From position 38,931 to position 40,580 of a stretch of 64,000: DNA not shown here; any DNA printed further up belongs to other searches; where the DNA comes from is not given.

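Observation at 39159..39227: Collagen-like GXY stretch directly after the lipobox cysteine of a multiheme cytochrome, plus an atypical Cx4CH motif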

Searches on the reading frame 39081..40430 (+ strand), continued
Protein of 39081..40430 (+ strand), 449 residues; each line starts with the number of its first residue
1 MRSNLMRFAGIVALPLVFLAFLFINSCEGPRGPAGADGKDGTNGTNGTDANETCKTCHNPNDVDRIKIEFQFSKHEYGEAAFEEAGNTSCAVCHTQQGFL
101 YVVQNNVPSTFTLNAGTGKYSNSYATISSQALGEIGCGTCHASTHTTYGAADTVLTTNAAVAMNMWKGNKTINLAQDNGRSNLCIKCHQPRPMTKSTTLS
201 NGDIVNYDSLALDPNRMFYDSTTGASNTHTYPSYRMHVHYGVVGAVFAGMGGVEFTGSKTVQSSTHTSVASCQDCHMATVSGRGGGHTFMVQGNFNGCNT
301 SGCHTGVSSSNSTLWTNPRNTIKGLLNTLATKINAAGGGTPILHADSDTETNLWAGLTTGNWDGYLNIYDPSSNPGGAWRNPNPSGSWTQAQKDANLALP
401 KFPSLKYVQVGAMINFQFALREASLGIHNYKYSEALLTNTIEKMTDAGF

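Call 53: search_solved_structures(query=A1, max_evalue=1, show_alignments=2)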
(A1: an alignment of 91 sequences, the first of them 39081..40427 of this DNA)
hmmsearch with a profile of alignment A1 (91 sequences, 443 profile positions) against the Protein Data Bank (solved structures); distinct sequences matched with E-value up to 1: 4.
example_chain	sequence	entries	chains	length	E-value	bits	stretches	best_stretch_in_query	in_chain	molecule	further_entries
6i5b_A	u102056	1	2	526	0.0083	18.3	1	259-332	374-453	Uncharacterized protein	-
8rv0_Y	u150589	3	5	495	0.012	17.9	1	162-361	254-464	Octaheme cytochrome c nitrite reductase | Octaheme nitrite c cytochrome c reductase | Octaheme nitrite reductase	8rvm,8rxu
8k5o_C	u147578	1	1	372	0.018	17.3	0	61-133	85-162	Photosynthetic reaction center cytochrome c subunit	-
8bcx_A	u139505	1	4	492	0.87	11.7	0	255-298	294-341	Nitrite reductase (cytochrome; ammonia-forming)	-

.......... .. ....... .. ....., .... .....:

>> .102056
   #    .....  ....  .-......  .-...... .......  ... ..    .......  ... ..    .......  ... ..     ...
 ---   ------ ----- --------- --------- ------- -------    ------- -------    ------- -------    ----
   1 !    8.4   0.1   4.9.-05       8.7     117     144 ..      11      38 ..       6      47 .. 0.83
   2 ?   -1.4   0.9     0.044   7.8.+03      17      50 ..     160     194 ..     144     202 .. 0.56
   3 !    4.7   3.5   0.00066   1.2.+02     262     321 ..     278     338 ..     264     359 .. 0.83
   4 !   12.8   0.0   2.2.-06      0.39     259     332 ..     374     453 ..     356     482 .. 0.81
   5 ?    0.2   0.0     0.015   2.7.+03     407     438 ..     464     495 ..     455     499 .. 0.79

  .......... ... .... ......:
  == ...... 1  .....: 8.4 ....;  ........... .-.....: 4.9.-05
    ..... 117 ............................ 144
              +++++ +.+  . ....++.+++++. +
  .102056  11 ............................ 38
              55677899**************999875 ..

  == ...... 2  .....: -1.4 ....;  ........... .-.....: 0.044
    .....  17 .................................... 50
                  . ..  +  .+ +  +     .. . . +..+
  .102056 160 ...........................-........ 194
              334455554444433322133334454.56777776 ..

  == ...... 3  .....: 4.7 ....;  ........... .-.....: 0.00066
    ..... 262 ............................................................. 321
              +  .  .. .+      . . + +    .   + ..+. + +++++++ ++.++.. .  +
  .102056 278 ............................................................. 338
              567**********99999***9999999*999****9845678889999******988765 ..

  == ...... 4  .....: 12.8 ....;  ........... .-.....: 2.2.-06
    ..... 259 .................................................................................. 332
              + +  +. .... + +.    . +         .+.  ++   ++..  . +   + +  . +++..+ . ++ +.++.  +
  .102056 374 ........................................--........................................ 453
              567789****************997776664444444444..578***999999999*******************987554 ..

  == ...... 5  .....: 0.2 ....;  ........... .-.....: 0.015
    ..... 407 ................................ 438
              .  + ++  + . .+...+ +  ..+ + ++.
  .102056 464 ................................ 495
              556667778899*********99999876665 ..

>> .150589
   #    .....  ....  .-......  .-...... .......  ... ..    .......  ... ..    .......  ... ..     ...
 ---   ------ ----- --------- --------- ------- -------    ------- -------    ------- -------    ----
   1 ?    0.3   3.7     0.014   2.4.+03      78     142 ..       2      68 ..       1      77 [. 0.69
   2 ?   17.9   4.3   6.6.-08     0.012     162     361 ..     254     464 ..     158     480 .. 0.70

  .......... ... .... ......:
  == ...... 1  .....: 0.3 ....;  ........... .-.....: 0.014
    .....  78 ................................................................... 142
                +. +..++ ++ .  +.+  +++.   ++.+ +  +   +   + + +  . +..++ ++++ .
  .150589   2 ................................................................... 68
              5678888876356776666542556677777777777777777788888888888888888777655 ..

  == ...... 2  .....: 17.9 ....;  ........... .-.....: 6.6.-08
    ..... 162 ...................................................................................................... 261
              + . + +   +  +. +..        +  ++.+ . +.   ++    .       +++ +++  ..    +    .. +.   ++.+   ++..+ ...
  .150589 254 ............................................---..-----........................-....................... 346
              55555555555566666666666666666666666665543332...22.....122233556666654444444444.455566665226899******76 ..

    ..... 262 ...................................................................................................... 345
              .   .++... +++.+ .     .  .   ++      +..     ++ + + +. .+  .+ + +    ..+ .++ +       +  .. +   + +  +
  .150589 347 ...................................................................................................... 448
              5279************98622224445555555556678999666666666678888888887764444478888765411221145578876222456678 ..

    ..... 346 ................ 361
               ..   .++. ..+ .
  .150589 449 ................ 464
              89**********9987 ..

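Call 69: find_encoding_contigs(protein=P0136, flank=8000, max_places=3)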
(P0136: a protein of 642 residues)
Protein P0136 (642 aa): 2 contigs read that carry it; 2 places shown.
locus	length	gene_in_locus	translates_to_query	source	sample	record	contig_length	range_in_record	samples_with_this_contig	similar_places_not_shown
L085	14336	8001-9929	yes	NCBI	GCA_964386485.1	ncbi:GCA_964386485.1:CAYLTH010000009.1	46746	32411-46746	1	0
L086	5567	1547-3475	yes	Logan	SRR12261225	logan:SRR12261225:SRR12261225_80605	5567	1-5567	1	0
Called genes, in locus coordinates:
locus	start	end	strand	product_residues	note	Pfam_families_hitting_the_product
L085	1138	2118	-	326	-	PF14771:DUF4476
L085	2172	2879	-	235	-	PF00912:Transgly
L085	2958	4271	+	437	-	PF05222:AlaDh_PNT_N, PF01262:AlaDh_PNT_C (faint)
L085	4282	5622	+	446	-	PF03435:Sacchrp_dh_NADP, PF16653:Sacchrp_dh_C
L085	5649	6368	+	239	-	PF27507:DjlA_TM, PF05099:TerB, PF00226:DnaJ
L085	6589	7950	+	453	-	PF00404:Dockerin_1 (weak), PF18962:Por_Secre_tail (weak)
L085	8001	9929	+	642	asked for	PF01391:Collagen, PF02335:Cytochrom_C552 (faint)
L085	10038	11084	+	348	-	PF01731:Arylesterase (faint), PF25021:TEN_NHL (faint), PF08450:SGL (faint), PF06739:SBBP (faint), PF01436:NHL (faint), PF17170:DUF5128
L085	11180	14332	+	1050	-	PF05140:ResB, PF01578:Cytochrom_C_asm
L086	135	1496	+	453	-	PF00404:Dockerin_1 (weak), PF18962:Por_Secre_tail (weak)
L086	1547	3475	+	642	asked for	PF01391:Collagen, PF02335:Cytochrom_C552 (faint)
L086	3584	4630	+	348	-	PF01731:Arylesterase (faint), PF25021:TEN_NHL (faint), PF08450:SGL (faint), PF06739:SBBP (faint), PF01436:NHL (faint), PF17170:DUF5128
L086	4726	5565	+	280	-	?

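Call 70: find_encoding_contigs(protein=P0154, flank=8000, max_places=3)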
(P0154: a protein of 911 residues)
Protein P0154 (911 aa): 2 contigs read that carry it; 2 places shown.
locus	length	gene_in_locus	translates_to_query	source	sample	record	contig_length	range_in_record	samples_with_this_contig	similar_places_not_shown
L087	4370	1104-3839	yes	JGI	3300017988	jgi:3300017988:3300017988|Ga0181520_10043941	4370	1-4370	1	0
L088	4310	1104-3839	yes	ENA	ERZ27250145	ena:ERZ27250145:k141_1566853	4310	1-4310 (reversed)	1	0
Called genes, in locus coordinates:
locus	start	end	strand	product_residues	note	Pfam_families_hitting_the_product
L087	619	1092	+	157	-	PF18962:Por_Secre_tail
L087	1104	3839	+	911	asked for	PF01391:Collagen, PF22113:Mtrc-MtrF_II-IV_dom (faint)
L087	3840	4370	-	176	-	?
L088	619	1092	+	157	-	PF18962:Por_Secre_tail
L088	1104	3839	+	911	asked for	PF01391:Collagen, PF22113:Mtrc-MtrF_II-IV_dom (faint)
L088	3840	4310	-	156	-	?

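Call 71: find_encoding_contigs(protein=P0144, flank=8000, max_places=3)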
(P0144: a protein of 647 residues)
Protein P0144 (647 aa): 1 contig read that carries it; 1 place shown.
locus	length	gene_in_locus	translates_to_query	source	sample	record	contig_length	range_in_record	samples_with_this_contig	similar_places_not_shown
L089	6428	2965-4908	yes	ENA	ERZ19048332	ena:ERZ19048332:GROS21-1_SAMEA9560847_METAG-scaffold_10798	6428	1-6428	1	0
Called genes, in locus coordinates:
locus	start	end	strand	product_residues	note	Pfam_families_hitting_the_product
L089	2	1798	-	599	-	?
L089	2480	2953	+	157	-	PF18962:Por_Secre_tail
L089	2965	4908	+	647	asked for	PF01391:Collagen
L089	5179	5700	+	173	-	PF03264:Cytochrom_NNT (faint), PF09699:Paired_CXXCH_1 (faint), PF14537:Cytochrom_c3_2 (faint), PF22113:Mtrc-MtrF_II-IV_dom (weak), PF13435:Cytochrome_C554, PF14522:Cytochrome_C7 (weak)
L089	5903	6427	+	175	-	?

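Call 77: find_encoding_contigs(protein=P0179, flank=7000, max_places=2)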
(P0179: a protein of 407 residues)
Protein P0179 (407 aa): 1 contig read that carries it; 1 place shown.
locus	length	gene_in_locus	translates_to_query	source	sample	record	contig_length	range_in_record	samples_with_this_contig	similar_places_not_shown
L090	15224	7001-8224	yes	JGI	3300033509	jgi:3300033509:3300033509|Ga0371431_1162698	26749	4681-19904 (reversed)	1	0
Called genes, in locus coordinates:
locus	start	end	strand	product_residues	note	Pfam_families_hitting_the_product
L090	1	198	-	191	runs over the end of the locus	-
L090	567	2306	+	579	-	PF20473:MmeI_Mtase (faint)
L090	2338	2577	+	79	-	-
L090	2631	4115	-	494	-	PF07228:SpoIIE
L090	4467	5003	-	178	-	PF00583:Acetyltransf_1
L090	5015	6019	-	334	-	-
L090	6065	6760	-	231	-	PF00027:cNMP_binding, PF13545:HTH_Crp_2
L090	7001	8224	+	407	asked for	PF01391:Collagen, PF09699:Paired_CXXCH_1 (faint), PF14522:Cytochrome_C7 (faint), PF22113:Mtrc-MtrF_II-IV_dom (faint)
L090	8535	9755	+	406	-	PF01391:Collagen, PF14522:Cytochrome_C7 (faint), PF09699:Paired_CXXCH_1 (faint), PF14537:Cytochrom_c3_2 (faint), PF22113:Mtrc-MtrF_II-IV_dom (faint)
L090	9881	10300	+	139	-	-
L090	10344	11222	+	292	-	PF19089:DUF5777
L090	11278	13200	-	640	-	PF17900:Peptidase_M1_N, PF01433:Peptidase_M1, PF18962:Por_Secre_tail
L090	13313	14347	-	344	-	PF00106:adh_short (weak), PF01073:3Beta_HSD, PF01370:Epimerase, PF02719:Polysacc_synt_2, PF04321:RmlD_sub_bind, PF05368:NmrA (faint), PF16363:GDP_Man_Dehyd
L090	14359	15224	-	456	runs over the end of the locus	PF18073:Zn_ribbon_LapB, PF13481:AAA_25, PF03796:DnaB_C (faint), PF06745:ATPase (weak), PF13401:AAA_22 (weak), PF13541:ChlI, PF05362:Lon_C (weak)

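Call 78: find_encoding_contigs(protein=P0140, flank=7000, max_places=2)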
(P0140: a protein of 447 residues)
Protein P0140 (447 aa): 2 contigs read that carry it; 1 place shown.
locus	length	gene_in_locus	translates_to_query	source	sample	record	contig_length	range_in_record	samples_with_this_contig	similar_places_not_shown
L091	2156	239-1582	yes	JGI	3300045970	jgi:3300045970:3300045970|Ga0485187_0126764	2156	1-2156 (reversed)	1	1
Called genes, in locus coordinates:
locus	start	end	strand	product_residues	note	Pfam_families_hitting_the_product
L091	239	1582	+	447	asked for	PF01391:Collagen (weak), PF22113:Mtrc-MtrF_II-IV_dom (faint), PF14522:Cytochrome_C7 (faint)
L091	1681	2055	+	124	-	-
